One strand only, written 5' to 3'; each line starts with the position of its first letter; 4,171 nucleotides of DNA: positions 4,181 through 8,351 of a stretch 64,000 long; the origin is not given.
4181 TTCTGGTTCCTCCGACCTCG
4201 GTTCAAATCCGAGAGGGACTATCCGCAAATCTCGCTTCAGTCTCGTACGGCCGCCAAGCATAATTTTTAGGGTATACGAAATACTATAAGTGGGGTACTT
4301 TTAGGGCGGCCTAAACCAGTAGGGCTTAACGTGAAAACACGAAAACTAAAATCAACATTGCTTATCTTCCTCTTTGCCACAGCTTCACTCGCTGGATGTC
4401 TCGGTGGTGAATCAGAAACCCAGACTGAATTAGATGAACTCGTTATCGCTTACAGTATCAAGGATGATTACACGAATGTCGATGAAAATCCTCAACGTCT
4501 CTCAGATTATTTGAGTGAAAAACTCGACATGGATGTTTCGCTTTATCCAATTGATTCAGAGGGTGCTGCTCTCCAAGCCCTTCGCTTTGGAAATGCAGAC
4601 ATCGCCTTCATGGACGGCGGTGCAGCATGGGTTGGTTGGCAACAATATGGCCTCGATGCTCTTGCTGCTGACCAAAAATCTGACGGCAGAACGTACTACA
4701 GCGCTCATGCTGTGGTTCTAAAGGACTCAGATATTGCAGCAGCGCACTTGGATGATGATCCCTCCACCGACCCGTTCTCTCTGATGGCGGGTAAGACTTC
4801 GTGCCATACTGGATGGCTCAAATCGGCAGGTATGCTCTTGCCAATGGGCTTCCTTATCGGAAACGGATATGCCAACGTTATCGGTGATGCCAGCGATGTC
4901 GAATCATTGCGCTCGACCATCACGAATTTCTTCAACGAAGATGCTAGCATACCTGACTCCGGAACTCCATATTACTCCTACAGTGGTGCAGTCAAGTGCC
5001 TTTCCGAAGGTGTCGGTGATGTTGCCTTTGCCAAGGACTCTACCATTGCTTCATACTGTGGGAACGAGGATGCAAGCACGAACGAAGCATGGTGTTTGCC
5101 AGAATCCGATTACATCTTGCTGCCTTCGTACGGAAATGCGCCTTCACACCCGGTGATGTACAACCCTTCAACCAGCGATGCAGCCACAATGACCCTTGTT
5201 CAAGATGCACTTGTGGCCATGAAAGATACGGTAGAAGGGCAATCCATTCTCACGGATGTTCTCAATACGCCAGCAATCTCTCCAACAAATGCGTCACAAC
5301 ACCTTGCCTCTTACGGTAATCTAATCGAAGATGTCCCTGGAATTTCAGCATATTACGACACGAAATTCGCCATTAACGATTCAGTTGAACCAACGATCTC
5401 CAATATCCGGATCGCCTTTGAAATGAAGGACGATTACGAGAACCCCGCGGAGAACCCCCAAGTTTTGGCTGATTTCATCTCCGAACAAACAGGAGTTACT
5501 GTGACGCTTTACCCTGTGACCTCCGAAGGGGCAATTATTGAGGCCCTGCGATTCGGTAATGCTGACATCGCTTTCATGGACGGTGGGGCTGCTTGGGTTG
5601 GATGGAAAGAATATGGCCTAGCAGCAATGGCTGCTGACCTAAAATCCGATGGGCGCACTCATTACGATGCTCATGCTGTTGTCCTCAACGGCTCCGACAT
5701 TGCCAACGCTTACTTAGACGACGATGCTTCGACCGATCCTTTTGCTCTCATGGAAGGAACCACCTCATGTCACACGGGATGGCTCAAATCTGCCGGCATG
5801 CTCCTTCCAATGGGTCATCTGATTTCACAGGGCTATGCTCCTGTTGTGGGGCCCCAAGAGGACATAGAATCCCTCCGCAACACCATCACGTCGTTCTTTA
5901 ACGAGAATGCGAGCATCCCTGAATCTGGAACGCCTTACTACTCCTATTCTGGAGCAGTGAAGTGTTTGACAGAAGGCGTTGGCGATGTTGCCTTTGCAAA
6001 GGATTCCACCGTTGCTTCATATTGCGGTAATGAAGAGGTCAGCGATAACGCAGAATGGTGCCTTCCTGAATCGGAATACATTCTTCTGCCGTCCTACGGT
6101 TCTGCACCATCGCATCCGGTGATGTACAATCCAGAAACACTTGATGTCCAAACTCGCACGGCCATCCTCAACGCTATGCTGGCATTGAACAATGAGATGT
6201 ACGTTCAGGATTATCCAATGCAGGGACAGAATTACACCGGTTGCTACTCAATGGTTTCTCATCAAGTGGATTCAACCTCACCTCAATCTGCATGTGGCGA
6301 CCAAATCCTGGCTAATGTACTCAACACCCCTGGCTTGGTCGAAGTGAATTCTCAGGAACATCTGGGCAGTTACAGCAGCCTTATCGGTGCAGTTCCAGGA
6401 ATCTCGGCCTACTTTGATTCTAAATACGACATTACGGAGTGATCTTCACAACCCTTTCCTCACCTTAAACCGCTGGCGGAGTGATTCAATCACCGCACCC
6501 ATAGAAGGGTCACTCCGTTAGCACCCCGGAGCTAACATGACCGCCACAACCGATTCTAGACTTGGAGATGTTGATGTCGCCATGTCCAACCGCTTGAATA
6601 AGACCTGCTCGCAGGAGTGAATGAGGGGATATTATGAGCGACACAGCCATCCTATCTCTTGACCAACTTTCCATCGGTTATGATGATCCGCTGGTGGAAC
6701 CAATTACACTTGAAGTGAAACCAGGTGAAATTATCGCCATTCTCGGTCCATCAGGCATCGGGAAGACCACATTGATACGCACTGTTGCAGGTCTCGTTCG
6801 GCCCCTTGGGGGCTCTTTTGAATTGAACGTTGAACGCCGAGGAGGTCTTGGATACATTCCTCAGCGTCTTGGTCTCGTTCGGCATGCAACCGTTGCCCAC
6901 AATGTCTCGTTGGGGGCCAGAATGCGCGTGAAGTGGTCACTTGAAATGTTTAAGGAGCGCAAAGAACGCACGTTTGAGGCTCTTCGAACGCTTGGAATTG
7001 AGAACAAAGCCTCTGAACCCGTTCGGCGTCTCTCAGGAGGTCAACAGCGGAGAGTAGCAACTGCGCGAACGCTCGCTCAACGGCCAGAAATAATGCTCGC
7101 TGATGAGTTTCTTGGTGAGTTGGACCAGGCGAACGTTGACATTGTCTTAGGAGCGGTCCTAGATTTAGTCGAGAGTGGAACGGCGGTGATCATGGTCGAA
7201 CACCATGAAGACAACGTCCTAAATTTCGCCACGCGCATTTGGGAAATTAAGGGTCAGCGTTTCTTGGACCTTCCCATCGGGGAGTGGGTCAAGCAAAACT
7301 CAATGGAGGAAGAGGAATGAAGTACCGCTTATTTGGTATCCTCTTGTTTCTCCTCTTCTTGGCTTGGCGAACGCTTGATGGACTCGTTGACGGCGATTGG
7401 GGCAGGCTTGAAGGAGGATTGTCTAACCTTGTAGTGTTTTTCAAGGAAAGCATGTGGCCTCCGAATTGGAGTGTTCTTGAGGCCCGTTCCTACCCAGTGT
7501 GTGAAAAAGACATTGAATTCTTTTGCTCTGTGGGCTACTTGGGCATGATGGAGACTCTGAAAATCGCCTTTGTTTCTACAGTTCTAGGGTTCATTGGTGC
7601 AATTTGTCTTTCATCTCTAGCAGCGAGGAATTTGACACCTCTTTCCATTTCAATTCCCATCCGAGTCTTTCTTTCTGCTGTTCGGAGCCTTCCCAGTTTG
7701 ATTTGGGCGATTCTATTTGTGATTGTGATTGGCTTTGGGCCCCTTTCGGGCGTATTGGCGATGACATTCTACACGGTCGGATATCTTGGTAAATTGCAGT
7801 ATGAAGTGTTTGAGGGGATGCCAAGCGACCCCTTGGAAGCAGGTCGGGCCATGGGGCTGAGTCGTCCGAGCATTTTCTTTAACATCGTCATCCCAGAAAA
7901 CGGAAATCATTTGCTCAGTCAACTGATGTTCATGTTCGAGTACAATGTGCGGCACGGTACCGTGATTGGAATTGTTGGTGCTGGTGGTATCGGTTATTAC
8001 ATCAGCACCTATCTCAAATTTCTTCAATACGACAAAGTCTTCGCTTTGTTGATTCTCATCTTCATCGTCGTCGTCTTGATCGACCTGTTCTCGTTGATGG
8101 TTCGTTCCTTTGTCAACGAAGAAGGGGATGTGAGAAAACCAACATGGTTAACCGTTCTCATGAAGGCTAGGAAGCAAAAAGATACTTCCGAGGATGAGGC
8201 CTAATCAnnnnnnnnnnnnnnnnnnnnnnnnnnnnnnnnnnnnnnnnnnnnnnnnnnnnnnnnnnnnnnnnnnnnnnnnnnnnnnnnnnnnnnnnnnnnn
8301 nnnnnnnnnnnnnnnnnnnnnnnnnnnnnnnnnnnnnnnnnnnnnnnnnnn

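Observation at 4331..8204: Bilobal, ligand-complete transferrin homologue encoded with a PhnC/PhnE-type ABC importer in an archaeal genome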

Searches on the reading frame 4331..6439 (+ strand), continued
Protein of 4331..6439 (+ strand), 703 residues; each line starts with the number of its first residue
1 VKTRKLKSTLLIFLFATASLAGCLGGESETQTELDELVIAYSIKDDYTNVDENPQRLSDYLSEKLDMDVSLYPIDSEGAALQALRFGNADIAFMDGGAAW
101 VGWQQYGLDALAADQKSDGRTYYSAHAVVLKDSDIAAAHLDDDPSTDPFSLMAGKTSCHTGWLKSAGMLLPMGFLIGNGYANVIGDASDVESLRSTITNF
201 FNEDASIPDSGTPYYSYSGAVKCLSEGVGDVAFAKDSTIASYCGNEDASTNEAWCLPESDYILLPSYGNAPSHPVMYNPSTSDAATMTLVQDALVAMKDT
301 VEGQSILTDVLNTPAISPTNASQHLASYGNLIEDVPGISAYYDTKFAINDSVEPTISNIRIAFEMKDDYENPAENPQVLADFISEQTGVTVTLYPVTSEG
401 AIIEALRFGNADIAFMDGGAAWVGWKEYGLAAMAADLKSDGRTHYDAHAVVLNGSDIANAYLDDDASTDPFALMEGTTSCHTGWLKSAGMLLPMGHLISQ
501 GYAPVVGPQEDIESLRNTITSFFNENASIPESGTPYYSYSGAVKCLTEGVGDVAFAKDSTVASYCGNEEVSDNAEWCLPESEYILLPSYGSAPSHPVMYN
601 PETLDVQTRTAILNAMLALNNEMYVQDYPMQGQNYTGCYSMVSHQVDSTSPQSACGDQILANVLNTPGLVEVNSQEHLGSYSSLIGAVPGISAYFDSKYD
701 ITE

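Call 58: fold_search(model_id=the predicted structure, library=pdb)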
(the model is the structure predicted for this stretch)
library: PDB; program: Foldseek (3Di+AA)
matches with E <= 10: 1442; with E <= 0.001: 818
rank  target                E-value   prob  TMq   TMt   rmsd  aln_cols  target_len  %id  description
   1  6xr0_M                2.7e-31  1.00  0.34  0.35  18.8       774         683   20  Crystal Structure of Human Melanotransferrin in complex with SC57.32 Fab (released 2021-01-20)
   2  1cb6                  7.5e-30  1.00  0.32  0.33  18.3       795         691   19  STRUCTURE OF HUMAN APOLACTOFERRIN AT 2.0 A RESOLUTION. (released 1999-03-12)
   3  1lfh                  1.2e-29  1.00  0.32  0.33  18.1       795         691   20  MOLECULAR REPLACEMENT SOLUTION OF THE STRUCTURE OF APOLACTOFERRIN, A PROTEIN DISPLAYING LARGE-SCALE CONFORMATIONAL CHANG (released 1993-10-31)
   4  1dtz                  1.1e-28  1.00  0.32  0.32  17.4       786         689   19  STRUCTURE OF CAMEL APO-LACTOFERRIN DEMONSTRATES ITS DUAL ROLE IN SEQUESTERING AND TRANSPORTING FERRIC IONS SIMULTANEOUSL (released 2001-06-20)
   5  1b0l                  1.3e-28  1.00  0.30  0.30  16.1       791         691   19  RECOMBINANT HUMAN DIFERRIC LACTOFERRIN (released 1999-11-18)
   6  5dyh_A                2.1e-28  1.00  0.31  0.32  17.0       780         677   20  Ti(IV) bound human serum transferrin (released 2016-04-27)
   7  9h49_B                3.2e-28  1.00  0.31  0.32  16.9       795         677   19  Crystal structure of the adduct between human serum transferrin (apo-form) and cisplatin (released 2025-01-22)
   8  1n76                  3.4e-28  1.00  0.29  0.29  16.6       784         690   20  CRYSTAL STRUCTURE OF HUMAN SEMINAL LACTOFERRIN AT 3.4 A RESOLUTION (released 2003-02-18)
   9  3v83_F                4.5e-28  1.00  0.28  0.29  16.1       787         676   19  The 2.1 angstrom crystal structure of diferric human transferrin (released 2012-02-15)
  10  1sqy_A                5.0e-28  1.00  0.31  0.31  16.1       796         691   20  Structure of human diferric lactoferrin at 2.5A resolution using crystals grown at pH 6.5 (released 2004-04-13)
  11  8brc                  5.3e-28  1.00  0.32  0.33  18.4       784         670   19  Crystal structure of the adduct between human serum transferrin and cisplatin (released 2023-01-18)
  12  3v83_D                6.2e-28  1.00  0.28  0.29  15.9       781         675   20  The 2.1 angstrom crystal structure of diferric human transferrin (released 2012-02-15)
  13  4x1d_A                7.3e-28  1.00  0.32  0.33  18.2       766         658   19  Ytterbium-bound human serum transferrin (released 2015-04-08)
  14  3ve1_D                1.4e-27  1.00  0.32  0.33  17.3       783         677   20  The 2.9 angstrom crystal structure of Transferrin binding protein B (TbpB) from serogroup B M982 Neisseria meningitidi (released 2012-02-22)
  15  6ctc                  1.5e-27  1.00  0.32  0.33  17.5       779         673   19  Crystal structure of human transferrin bound to Triferic FPC iron pyrophosphate (released 2018-10-24)
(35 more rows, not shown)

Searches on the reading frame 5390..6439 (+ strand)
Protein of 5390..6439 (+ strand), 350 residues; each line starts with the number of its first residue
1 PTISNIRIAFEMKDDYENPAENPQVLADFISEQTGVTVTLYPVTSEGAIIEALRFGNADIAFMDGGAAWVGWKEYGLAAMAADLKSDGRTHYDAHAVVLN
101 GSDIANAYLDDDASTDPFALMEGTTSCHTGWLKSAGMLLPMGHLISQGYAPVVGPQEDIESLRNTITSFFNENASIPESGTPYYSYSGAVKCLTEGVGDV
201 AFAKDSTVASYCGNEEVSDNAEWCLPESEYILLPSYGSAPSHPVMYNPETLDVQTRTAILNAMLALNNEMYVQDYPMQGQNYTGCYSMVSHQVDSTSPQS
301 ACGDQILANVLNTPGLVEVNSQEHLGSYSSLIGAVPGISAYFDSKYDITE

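Call 3: search_protein_families(library=pfam, proteins=[window:5390-6439:+], max_evalue=1)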
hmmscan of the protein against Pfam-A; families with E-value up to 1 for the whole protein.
window:5390-6439:+ (350 aa): 3 families
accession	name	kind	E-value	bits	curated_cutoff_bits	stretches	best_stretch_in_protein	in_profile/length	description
PF00405.22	Transferrin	-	8.1e-22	78.3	20.3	2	31-172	22-150/328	Transferrin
PF12974.12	Phosphonate-bd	-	7.8e-19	68.4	27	1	24-269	17-219/242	ABC transporter, phosphonate, periplasmic substrate-binding protein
PF03466.25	LysR_substrate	-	0.21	11.4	28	1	23-66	22-64/209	LysR substrate binding domain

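Call 4: search_protein_families(library=ncbifam, proteins=[window:5390-6439:+], max_evalue=1)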
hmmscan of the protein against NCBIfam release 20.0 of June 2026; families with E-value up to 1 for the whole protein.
window:5390-6439:+ (350 aa): 4 families
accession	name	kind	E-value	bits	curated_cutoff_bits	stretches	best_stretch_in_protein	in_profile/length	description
TIGR01098.1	3A0109s03R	subfamily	1.2e-11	44.6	112.05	1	15-107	42-135/253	phosphate/phosphite/phosphonate ABC transporter substrate-binding protein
TIGR03431.1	PhnD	equivalog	3.3e-09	36.6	261.1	1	13-106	36-129/288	phosphonate ABC transporter substrate-binding protein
TIGR04553.1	ABC_peri_selen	hypoth_equivalog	0.00048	19.6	250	1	21-70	17-65/266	putative selenate ABC transporter substrate-binding protein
NF047711.1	PutUtilRegPtrR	equivalog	0.019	14.1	400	0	23-67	105-148/283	putrescine utilization regulator PtrR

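Call 26: search_solved_structures(query=window:5390-6439:+, max_evalue=10, show_alignments=0)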
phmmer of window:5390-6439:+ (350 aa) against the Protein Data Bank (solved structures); distinct sequences matched with E-value up to 10: 98 (the best 60 are shown).
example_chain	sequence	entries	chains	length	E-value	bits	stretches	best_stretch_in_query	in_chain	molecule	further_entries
1f9b_A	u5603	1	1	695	3.3e-30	108.7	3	45-212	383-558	LACTOTRANSFERRIN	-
1b1x_A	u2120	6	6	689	4.2e-30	108.4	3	45-212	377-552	LACTOFERRIN | Lactotransferrin | PROTEIN (LACTOFERRIN)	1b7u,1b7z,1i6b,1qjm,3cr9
1sqy_A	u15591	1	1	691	2.6e-29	105.8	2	44-223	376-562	lactoferrin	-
1fck_A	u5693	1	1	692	4e-29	105.2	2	44-223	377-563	LACTOFERRIN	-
1lfi_A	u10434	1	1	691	4.4e-29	105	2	44-223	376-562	LACTOFERRIN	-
1blf_A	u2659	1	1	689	4.8e-29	104.9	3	30-222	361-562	LACTOFERRIN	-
1lcf_A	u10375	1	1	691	5.1e-29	104.9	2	44-223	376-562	LACTOFERRIN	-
1bka_A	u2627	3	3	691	5.4e-29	104.8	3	44-223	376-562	LACTOFERRIN | Lactotransferrin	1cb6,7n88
1b0l_A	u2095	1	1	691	5.4e-29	104.8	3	44-223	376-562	PROTEIN (LACTOFERRIN)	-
1lfh_A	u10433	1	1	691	5.6e-29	104.7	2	44-223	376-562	LACTOFERRIN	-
1n76_A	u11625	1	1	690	6.4e-29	104.5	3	44-223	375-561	LACTOFERRIN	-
2bjj_X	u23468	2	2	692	6.5e-29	104.5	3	44-223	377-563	LACTOTRANSFERRIN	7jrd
1ce2_A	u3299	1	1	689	2e-28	102.9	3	30-222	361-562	PROTEIN (LACTOFERRIN)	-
1lfg_A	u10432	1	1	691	2.8e-28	102.4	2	44-223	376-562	LACTOFERRIN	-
1biy_A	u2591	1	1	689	4.4e-28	101.8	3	30-222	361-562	LACTOFERRIN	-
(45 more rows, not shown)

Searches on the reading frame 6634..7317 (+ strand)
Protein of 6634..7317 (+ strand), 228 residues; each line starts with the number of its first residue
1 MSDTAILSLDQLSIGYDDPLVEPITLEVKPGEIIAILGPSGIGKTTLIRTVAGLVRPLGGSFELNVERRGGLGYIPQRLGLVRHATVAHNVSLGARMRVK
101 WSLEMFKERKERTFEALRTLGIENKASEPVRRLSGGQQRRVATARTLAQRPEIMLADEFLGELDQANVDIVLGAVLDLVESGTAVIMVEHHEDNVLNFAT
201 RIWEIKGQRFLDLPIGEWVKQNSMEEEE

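Call 3: search_protein_families(library=pfam, proteins=[window:6634-7317:+], max_evalue=1)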
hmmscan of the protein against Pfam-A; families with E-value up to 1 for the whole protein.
window:6634-7317:+ (228 aa): 26 families (the best 25 are shown)
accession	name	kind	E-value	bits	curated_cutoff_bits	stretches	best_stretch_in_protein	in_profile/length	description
PF00005.33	ABC_tran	-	2.6e-27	96.5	25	1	22-158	2-134/137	ABC transporter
PF13191.12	AAA_16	-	1.1e-05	26.5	32.6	1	32-187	25-166/167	AAA ATPase domain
PF02463.25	SMC_N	-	0.0017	18.3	40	1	111-205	121-211/220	RecF/RecN/SMC N terminal domain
PF01637.24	ATPase_2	-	0.0057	16.9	33.2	1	26-55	15-44/225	ATPase domain predominantly from Archaea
PF00931.28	NB-ARC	-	0.0068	16.1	23.5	1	30-63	18-50/248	NB-ARC domain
PF13401.12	AAA_22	-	0.01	16.6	27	1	32-53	6-27/130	AAA domain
PF25199.1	nSTAND_NTPase5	-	0.01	16.1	34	1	18-52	26-62/145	Novel STAND NTPase 5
PF13304.12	AAA_21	-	0.012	16.1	27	1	33-79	1-47/304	AAA domain, putative AbiEii toxin, Type IV TA system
PF03193.22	RsgA_GTPase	-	0.012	15.9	30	1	30-52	106-127/174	RsgA GTPase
PF03266.21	NTPase_1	-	0.012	15.9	23.9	1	34-55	2-23/168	NTPase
PF20703.3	nSTAND1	-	0.018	15.2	27.1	1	24-59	26-59/379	Novel STAND NTPase 1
PF05729.18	NACHT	-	0.02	15.2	26.7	1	33-52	2-21/167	NACHT domain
PF13479.12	AAA_24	-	0.02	15.2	27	1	34-55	5-23/195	AAA domain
PF13555.12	AAA_29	-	0.025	14.8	27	1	26-54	17-45/61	P-loop containing region of AAA domain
PF20720.3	nSTAND3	-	0.034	14.3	27.2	1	33-51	19-37/155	Novel STAND NTPase 3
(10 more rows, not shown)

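Call 4: search_protein_families(library=ncbifam, proteins=[window:6634-7317:+], max_evalue=1)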
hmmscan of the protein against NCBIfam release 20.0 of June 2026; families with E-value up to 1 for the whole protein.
window:6634-7317:+ (228 aa): 199 families (the best 25 are shown)
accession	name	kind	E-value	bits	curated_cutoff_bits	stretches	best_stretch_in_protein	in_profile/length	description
TIGR02315.1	ABC_phnC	equivalog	1e-36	126.6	266.1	1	7-206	2-220/243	phosphonate ABC transporter ATP-binding protein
NF038007.1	ABC_ATP_DarD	equivalog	1.1e-32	113.3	375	1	22-207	22-215/218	darobactin export ABC transporter ATP-binding protein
TIGR03608.1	L_ocin_972_ABC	subfamily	1.2e-32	113.1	254.85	1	21-202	14-203/206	putative bacteriocin export ABC transporter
NF040873.1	AztA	equivalog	1.3e-32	112.9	220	1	18-197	5-184/191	zinc ABC transporter ATP-binding protein AztA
TIGR03258.1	PhnT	equivalog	3.6e-32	111.8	499.15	1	6-209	8-217/359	2-aminoethylphosphonate ABC transport system ATP-binding subunit PhnT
TIGR02857.1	CydD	equivalog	3.5e-30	105.5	435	1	7-203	322-527/529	thiol reductant ABC exporter subunit CydD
TIGR02982.1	heterocyst_DevA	subfamily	4.7e-30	104.8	295.8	1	23-205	23-214/220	ABC exporter ATP-binding subunit, DevA family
TIGR02673.1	FtsE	equivalog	9.4e-30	103.9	264.85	1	9-206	4-211/214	cell division ATP-binding protein FtsE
NF006987.0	PRK09452.1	equivalog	1.1e-29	103.3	482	1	3-203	14-219/378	spermidine/putrescine ABC transporter ATP-binding protein PotA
TIGR01189.1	ccmA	equivalog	7.3e-29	100.8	131.6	1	18-197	13-192/198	heme ABC exporter ATP-binding protein CcmA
TIGR03265.1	PhnT2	equivalog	1e-28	100.6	457.7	1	21-202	20-205/353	putative 2-aminoethylphosphonate ABC transporter ATP-binding protein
TIGR03771.1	anch_rpt_ABC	equivalog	1.9e-28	99.7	268.8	1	26-207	1-188/223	anchored repeat-type ABC transporter ATP-binding subunit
TIGR01186.1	proV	subfamily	2e-28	99.6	326.6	1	21-206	9-204/363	betaine/proline/choline family ABC transporter ATP-binding protein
NF007826.0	PRK10535.1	equivalog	2e-28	99.1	966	1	21-212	24-223/648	macrolide ABC transporter ATP-binding protein/permease MacB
NF010061.0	PRK13538.1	equivalog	2.4e-28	99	195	1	6-198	5-199/211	cytochrome c biogenesis heme-transporting ATPase CcmA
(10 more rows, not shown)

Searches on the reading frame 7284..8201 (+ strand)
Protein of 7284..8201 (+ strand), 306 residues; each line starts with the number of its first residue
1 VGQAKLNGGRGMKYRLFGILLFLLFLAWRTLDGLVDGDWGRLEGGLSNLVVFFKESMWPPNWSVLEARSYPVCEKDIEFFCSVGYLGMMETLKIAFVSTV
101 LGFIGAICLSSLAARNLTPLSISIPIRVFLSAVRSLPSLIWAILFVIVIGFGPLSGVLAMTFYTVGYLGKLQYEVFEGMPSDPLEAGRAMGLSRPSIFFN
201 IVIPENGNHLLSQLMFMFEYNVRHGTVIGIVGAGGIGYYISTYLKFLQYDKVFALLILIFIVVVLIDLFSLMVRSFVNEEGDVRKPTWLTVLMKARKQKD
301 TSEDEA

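Call 3: search_protein_families(library=pfam, proteins=[window:7284-8201:+], max_evalue=1)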
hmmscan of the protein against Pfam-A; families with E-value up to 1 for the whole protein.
window:7284-8201:+ (306 aa): 2 families
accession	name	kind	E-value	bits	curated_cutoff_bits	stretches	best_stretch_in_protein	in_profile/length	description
PF00528.27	BPD_transp_1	-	8.7e-19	68.4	26.4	1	107-270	2-175/184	Binding-protein-dependent transport system inner membrane component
PF13074.11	DUF3938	-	0.28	12.2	25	1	226-273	43-90/98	Protein of unknown function (DUF3938)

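Call 4: search_protein_families(library=ncbifam, proteins=[window:7284-8201:+], max_evalue=1)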
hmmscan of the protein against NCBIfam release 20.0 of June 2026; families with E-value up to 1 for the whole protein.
window:7284-8201:+ (306 aa): 16 families
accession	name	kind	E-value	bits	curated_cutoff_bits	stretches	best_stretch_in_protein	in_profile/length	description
TIGR01097.1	PhnE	equivalog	1.5e-66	224.5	216.7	1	13-276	5-250/252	phosphonate ABC transporter, permease protein PhnE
NF008049.0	PRK10782.1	subfamily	3.3e-07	30.2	212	1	87-270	12-207/217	methionine ABC transporter permease MetI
TIGR03416.1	ABC_choXWV_perm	equivalog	1.5e-06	27.9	363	1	87-267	87-264/267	choline ABC transporter permease subunit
NF008337.0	PRK11123.1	equivalog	2.2e-06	27.3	277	1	154-215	105-166/238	arginine ABC transporter permease ArtQ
NF040733.1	ABC_perm_U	equivalog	9.8e-05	22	295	1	88-272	54-240/251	ABC transporter permease subunit SaoP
TIGR02139.1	permease_CysT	equivalog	0.00042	20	246.1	1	145-264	124-247/265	sulfate ABC transporter permease subunit CysT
TIGR02141.1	modB_ABC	equivalog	0.0013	18.4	182.6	1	144-270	71-201/208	molybdate ABC transporter permease subunit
TIGR03003.1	ectoine_ehuD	equivalog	0.0018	18.2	205.2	1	88-215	13-148/212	ectoine/hydroxyectoine ABC transporter permease subunit EhuD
TIGR00974.1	3a0107s02c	equivalog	0.0043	16.2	193.45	1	92-205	64-181/272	phosphate ABC transporter permease PstA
NF008196.0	PRK10952.1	equivalog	0.0074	15.1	439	1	124-239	180-294/356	glycine betaine/L-proline ABC transporter permease ProW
NF008208.0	PRK10971.1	equivalog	0.01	15.3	415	1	141-238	128-226/277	sulfate/thiosulfate ABC transporter permease CysT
NF011651.0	PRK15069.1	subfamily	0.027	13.8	306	1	156-211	105-160/237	histidine ABC transporter permease HisM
NF005247.0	PRK06758.1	equivalog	0.03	14.5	233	1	226-274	67-115/128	hypothetical protein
NF008470.0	PRK11365.1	equivalog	0.17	11.3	347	1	179-270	150-242/263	aliphatic sulfonate ABC transporter permease SsuC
NF049924.1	PTSGlctlSorbSrlE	equivalog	0.21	10.5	400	1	94-139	193-238/330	PTS glucitol/sorbitol transporter subunit IIB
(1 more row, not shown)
